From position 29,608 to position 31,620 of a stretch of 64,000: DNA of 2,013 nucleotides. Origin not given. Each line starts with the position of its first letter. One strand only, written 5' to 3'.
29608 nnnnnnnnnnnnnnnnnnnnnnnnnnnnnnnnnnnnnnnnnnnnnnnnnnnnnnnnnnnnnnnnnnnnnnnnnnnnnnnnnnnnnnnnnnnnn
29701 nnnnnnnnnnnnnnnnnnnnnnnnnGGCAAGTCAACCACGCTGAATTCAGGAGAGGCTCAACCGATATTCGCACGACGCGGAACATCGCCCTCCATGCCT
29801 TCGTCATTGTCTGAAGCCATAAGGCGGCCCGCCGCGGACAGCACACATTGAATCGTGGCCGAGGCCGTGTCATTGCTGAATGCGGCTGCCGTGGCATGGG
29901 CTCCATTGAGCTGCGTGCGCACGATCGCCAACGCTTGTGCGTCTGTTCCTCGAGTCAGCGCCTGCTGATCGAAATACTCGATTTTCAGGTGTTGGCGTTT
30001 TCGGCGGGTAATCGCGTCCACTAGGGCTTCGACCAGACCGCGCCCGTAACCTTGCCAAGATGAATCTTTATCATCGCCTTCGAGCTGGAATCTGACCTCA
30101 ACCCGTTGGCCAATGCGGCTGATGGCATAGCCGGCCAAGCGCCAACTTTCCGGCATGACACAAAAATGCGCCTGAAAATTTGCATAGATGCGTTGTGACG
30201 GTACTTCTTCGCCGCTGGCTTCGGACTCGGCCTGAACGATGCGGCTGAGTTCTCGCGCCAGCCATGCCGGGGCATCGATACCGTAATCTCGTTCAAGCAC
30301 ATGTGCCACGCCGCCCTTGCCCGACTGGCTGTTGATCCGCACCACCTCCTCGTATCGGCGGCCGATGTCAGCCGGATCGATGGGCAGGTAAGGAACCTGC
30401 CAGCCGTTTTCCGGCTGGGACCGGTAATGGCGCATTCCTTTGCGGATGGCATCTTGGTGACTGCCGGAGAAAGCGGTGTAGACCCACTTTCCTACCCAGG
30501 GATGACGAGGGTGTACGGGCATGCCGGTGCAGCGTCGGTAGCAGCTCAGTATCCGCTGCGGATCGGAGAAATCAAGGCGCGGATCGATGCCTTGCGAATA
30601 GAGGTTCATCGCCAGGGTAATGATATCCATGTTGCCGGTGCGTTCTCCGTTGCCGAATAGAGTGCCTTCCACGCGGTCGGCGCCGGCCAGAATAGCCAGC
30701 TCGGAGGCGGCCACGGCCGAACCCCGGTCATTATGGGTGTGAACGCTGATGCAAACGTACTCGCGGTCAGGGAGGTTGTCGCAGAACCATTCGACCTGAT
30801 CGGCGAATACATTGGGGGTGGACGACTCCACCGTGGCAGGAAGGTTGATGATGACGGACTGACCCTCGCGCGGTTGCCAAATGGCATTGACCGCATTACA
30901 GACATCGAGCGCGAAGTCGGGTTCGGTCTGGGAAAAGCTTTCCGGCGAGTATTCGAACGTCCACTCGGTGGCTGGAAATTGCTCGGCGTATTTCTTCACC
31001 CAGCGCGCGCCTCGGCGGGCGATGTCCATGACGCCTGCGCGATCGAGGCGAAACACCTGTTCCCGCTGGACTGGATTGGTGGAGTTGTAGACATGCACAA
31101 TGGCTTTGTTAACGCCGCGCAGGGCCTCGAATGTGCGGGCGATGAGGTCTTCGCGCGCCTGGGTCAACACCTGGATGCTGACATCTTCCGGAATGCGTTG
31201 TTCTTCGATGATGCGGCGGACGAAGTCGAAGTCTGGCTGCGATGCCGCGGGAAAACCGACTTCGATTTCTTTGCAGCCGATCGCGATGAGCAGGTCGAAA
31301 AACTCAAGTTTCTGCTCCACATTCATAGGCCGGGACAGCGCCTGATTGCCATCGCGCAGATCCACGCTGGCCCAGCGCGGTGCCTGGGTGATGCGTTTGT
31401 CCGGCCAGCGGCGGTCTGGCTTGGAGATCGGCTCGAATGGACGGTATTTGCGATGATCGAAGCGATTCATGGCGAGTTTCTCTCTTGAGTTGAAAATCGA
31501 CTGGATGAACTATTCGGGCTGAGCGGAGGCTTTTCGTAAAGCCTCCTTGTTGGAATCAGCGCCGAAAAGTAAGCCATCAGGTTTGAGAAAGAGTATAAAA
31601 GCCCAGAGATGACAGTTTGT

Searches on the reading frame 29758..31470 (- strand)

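Call 21: search_protein_families(library=pfam, proteins=[window:29758-31470:-], max_evalue=0.00001)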
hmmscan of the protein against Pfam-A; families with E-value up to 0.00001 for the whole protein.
window:29758-31470:- (570 aa): 3 families
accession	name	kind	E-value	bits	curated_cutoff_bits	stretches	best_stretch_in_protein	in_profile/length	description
PF00682.25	HMGL-like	-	6.9e-72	242.4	29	1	31-303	2-252/260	HMGL-like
PF22615.1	IPMS_D2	-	1.7e-33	115.2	27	1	330-393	3-66/66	Alpha-isopropylmalate synthase, post-catalytic domain-like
PF08502.15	LeuA_dimer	-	6.3e-14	52.4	24.9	1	423-550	2-130/131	LeuA allosteric (dimerisation) domain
